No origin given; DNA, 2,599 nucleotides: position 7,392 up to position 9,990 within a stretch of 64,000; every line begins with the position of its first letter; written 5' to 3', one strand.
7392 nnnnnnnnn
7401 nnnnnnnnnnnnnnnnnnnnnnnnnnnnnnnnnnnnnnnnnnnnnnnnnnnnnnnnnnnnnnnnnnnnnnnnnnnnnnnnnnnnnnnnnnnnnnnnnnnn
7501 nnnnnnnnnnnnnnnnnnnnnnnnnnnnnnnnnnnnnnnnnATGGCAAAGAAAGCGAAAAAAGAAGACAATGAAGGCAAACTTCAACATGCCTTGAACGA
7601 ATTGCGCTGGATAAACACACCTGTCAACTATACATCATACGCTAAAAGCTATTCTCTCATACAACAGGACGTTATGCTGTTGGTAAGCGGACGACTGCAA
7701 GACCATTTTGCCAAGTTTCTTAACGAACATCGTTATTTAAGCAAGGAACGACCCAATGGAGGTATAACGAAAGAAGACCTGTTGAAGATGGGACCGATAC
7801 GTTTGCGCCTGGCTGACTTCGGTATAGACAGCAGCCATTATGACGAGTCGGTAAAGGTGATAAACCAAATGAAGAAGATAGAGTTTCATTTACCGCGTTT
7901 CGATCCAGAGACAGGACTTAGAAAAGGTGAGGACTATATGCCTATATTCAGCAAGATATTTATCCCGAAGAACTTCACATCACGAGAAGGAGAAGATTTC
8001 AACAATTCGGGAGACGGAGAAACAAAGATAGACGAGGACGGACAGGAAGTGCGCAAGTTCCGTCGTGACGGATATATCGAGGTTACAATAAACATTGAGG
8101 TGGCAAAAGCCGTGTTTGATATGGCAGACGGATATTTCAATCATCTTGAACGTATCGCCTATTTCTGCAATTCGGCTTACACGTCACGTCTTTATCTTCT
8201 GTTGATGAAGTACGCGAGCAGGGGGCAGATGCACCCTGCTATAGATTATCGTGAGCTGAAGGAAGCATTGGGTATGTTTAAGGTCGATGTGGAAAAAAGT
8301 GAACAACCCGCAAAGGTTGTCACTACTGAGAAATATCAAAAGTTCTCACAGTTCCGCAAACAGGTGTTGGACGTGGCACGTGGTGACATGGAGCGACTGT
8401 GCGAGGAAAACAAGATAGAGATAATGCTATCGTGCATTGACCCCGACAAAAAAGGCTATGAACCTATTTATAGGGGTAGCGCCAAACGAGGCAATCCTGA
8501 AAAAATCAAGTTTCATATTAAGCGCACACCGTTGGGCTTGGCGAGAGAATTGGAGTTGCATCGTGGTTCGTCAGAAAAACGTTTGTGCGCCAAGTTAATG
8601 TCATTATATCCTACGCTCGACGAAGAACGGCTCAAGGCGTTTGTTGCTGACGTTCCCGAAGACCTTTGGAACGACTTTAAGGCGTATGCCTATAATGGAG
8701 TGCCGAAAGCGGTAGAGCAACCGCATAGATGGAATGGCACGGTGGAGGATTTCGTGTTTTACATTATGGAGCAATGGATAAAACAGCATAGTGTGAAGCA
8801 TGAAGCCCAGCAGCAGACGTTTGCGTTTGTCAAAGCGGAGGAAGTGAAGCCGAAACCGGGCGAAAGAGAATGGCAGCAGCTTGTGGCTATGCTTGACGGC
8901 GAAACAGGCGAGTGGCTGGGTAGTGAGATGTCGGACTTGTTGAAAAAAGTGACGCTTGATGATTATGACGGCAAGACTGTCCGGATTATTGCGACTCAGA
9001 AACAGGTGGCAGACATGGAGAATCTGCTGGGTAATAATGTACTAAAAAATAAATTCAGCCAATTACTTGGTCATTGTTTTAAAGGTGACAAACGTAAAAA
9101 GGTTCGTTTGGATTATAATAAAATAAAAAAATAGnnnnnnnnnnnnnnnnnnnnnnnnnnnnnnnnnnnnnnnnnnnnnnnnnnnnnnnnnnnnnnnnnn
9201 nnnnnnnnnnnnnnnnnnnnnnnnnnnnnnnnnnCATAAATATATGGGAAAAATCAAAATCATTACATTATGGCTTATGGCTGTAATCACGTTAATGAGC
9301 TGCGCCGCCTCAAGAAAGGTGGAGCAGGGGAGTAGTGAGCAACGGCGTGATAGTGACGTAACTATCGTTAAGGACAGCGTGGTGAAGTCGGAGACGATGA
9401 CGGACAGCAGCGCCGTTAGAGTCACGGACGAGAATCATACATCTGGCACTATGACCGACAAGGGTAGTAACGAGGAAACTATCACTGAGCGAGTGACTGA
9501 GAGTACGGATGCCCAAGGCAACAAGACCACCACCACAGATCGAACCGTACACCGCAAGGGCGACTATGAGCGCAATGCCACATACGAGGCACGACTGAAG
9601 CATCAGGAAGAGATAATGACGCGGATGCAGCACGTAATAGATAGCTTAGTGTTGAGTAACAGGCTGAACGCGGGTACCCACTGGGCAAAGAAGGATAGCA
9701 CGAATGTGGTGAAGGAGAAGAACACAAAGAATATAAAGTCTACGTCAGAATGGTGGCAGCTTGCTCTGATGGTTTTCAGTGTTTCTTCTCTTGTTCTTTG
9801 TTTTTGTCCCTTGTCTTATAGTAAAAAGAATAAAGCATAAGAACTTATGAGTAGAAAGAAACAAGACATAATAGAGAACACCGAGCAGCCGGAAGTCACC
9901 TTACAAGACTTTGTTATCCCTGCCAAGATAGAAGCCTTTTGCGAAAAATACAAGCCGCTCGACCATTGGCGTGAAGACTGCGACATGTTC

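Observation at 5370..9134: Plasmid-type partition and replication cassette inside a tailed-phage genome (phage-plasmid lifestyle)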

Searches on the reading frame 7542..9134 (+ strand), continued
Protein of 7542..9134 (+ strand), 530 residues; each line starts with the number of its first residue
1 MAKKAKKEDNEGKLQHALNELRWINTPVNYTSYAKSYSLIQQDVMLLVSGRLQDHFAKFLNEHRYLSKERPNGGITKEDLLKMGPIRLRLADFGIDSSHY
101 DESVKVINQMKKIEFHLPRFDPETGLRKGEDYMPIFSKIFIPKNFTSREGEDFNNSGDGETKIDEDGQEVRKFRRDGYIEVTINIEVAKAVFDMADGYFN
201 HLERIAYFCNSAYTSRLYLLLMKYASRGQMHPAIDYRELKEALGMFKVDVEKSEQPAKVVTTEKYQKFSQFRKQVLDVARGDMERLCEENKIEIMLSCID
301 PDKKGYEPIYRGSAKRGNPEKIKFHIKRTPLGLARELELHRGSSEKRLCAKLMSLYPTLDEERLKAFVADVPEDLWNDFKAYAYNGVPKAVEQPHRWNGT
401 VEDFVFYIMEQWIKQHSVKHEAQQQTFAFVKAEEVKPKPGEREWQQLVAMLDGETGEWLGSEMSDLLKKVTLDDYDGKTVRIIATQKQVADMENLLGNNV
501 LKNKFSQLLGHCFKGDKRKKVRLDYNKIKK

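Call 50: fold_search(model_id=the predicted structure, library=pdb)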
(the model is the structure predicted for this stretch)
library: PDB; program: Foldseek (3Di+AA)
matches with E <= 10: 260; with E <= 0.001: 22
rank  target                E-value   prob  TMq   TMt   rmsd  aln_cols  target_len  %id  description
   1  2nra_C                3.9e-07  1.00  0.34  0.63   6.2       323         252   15  Crystal structure of Pi initiator protein in complex with iteron DNA (released 2006-11-14)
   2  9z1d_C                1.7e-04  1.00  0.28  0.60   6.0       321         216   12  Isoreticular co-crystal 1 with asymmetrical expanded duplex (31mer) containing insert sequence GCTTGATGAG, crystal soa (released 2026-02-18)
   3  7rva_C                1.8e-04  1.00  0.28  0.57   6.4       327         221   12  Updated Crystal Structure of Replication Initiator Protein REPE54. (released 2021-09-01)
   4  9yzl_C                2.1e-04  1.00  0.26  0.55   6.8       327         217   12  Isoreticular co-crystal of Replication Initiator Protein REPE54 and asymmetrical expanded duplex (31mer) containing th (released 2026-02-18)
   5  9yzf_C                2.3e-04  1.00  0.30  0.64   5.9       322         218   13  Isoreticular co-crystal 1 with asymmetrical expanded duplex (31mer) containing insert sequence AATTAGGCCG (released 2026-02-18)
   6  9yzr_C                2.7e-04  1.00  0.28  0.58   6.1       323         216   12  Isoreticular co-crystal 1 with asymmetrical expanded duplex (31mer) containing insert sequence TAATTAGGCCG and loaded  (released 2026-02-18)
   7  9z55_C                3.4e-04  1.00  0.28  0.59   6.3       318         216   12  Isoreticular co-crystal 1 with asymmetrical expanded duplex (31mer) containing insert sequence CATGAGTCAT (released 2026-02-18)
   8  7soz_C                3.7e-04  1.00  0.29  0.58   6.2       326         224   14  Replication Initiator Protein REPE54 and cognate DNA sequence with terminal three prime phosphates chemically crosslin (released 2021-11-10)
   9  9yzi_C                4.6e-04  1.00  0.28  0.60   6.5       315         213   13  Isoreticular co-crystal 1 with asymmetrical expanded duplex (31mer) containing insert sequence CCCGGCCGGA (released 2026-02-18)
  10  9yzg_C                4.9e-04  1.00  0.29  0.61   6.3       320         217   13  Isoreticular co-crystal 1 with asymmetrical expanded duplex (31mer) containing insert sequence ATGAGTCATA (released 2026-02-18)
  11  9yzp_C                4.9e-04  1.00  0.29  0.61   6.2       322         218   13  Isoreticular co-crystal 1 with asymmetrical expanded duplex (31mer) containing insert sequence TGATGAGCAG and loaded w (released 2026-02-18)
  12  7sgc_C                4.9e-04  1.00  0.27  0.56   6.6       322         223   14  Replication Initiator Protein REPE54 and cognate DNA sequence with terminal five prime phosphates. (released 2021-10-13)
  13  7sdp_C                5.1e-04  1.00  0.29  0.59   6.5       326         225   12  Replication Initiator Protein REPE54 and cognate DNA sequence with terminal three prime phosphates. (released 2021-10-13)
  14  1rep_C                5.7e-04  1.00  0.28  0.61   5.8       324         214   12  CRYSTAL STRUCTURE OF REPLICATION INITIATOR PROTEIN REPE54 OF MINI-F PLASMID COMPLEXED WITH AN ITERON DNA (released 2000-02-09)
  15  9yzu_C                5.7e-04  1.00  0.23  0.50   6.4       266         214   13  Isoreticular co-crystal 1 with asymmetrical expanded duplex (31mer) containing insert sequence ATGAGTCATA and loaded w (released 2026-02-18)
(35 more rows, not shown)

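Call 64: find_encoding_contigs(protein=P0047, flank=3000, max_places=10)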
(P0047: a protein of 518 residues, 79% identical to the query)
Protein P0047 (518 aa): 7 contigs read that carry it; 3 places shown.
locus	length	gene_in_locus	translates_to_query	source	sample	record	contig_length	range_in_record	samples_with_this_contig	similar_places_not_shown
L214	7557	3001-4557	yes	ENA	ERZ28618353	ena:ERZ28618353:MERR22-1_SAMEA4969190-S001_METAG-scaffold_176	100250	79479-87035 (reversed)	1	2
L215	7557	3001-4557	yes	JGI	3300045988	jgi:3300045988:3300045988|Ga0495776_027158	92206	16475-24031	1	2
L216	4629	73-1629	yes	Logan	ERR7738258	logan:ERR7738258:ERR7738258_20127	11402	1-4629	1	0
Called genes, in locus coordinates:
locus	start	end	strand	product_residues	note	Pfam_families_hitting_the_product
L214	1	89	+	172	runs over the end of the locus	-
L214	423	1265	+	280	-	PF00142:Fer4_NifH (faint), PF01656:CbiA, PF09140:MipZ (faint), PF10609:ParA, PF13614:AAA_31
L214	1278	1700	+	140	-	-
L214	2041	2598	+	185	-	-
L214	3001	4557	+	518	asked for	-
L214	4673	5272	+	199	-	-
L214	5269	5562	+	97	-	-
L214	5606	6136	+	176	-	-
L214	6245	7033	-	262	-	-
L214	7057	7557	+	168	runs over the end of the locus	-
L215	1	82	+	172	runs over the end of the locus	-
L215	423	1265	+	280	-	PF00142:Fer4_NifH (faint), PF01656:CbiA, PF09140:MipZ (faint), PF10609:ParA, PF13614:AAA_31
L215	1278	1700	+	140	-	-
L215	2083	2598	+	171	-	-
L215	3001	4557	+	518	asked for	-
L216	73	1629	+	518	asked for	-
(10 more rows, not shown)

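Call 94: fold_search(model_id=the predicted structure, library=viral)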
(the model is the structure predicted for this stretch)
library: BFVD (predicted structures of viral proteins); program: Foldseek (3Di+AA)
matches with E <= 10: 161; with E <= 0.001: 4
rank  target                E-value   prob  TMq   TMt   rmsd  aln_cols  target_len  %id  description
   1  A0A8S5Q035            8.7e-78  1.00  0.68  0.68   8.6       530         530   98  DNA REPLICATION protein [Siphoviridae sp. ctMOb8]
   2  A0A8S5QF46            4.6e-24  1.00  0.43  0.52  34.2       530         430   22  REPLICATION INITIATION PROTEIN/DNA COMPLEX INITIATOR, DNA-BINDING, REPLICATION-DNA COMPLEX.6A [Siphoviridae sp. ctbvd11]
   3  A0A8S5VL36            3.7e-09  1.00  0.36  0.69   6.1       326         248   14  (no name in the UniProt tables at hand)
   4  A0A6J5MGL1            7.1e-08  1.00  0.32  0.44  21.7       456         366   13  COG5527 Protein involved in initiation of plasmid replication [uncultured Caudovirales phage]
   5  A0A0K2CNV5            8.3e-02  0.25  0.12  0.18  25.4       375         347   11  Putative replicon initiation protein [Brevibacillus phage SecTim467]
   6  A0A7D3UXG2            2.5e-01  0.18  0.11  0.21  13.6       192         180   11  (no name in the UniProt tables at hand)
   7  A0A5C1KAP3            2.8e-01  0.38  0.11  0.26  12.1       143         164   13  (no name in the UniProt tables at hand)
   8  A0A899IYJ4            3.6e-01  0.63  0.12  0.13  15.0       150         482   10  (no name in the UniProt tables at hand)
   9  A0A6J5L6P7            7.2e-01  0.54  0.11  0.41   5.1       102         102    9  Uncharacterized protein [uncultured Caudovirales phage]
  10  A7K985                8.0e-01  0.09  0.08  0.18  18.8       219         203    8  Uncharacterized protein z475R [Chlorovirus heliozoae]
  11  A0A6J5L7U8            8.9e-01  0.20  0.10  0.21  14.5       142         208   12  Uncharacterized protein [uncultured Caudovirales phage]
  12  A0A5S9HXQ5            8.9e-01  0.12  0.09  0.20  13.3       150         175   13  Uncharacterized protein [Tenacibaculum phage PTm1]
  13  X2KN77                9.9e-01  0.03  0.06  0.08  24.9       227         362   11  DUF2786 domain-containing protein [Mycobacterium phage Hawkeye]
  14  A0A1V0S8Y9            1.3e+00  0.11  0.11  0.18  11.0       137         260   11  Uncharacterized protein [Catovirus CTV1]
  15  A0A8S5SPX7            1.4e+00  0.14  0.22  0.36   9.7       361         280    8  Uncharacterized protein [Siphoviridae sp. ctqSm5]
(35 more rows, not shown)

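Call 108: find_related_loci(query=window:7542-9131:+, collection=metagenome_contigs, flank=3000)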
Query window:7542-9131:+ (530 aa) in metagenome_contigs; peptide patterns used: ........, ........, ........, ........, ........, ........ (x = any residue, [..] = any of these).
536 stretches matched a pattern; 53 encode a relative of the query (tblastn E <= 1e-3); 47 distinct loci.
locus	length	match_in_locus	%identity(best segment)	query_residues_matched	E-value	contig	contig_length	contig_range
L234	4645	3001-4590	97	1-530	0e+0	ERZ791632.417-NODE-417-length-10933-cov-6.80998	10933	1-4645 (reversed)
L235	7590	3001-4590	96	1-530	0e+0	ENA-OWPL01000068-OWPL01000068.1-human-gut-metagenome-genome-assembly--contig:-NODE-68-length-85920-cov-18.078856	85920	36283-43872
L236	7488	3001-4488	86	1-503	0e+0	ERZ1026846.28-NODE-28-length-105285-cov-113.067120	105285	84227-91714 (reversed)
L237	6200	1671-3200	85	14-523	0e+0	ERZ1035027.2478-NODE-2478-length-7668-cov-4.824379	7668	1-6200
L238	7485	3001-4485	85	14-510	0e+0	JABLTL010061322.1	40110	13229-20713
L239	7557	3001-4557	82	1-530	0e+0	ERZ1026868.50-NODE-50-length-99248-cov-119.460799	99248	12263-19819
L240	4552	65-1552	85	14-510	0e+0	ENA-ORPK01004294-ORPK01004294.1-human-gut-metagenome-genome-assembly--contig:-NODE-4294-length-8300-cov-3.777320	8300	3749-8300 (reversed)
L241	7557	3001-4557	82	1-530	0e+0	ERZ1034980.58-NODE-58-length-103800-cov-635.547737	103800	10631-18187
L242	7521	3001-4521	82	1-513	0e+0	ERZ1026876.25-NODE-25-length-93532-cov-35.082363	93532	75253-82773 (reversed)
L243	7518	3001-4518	82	1-513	0e+0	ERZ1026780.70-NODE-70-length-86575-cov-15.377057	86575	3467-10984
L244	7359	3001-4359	92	1-453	0e+0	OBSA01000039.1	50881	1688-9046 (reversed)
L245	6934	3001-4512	82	14-530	0e+0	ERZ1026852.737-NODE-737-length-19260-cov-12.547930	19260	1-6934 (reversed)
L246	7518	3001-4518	82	14-530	0e+0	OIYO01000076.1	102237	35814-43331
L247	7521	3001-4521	83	1-513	0e+0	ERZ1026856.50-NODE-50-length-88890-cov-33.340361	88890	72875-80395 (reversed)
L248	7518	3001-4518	82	14-530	0e+0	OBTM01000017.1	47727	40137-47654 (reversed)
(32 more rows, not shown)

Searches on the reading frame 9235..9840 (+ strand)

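Call 4: search_protein_families(library=pfam, proteins=[window:9235-9840:+], max_evalue=0.1)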
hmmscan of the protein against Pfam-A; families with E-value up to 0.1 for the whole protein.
window:9235-9840:+ (201 aa): 1 family
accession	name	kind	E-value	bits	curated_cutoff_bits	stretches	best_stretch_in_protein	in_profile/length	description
PF08639.15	Sld3_STD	-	0.0069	15.6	24.9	1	27-166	314-454/540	DNA replication regulator SLD3, STD domain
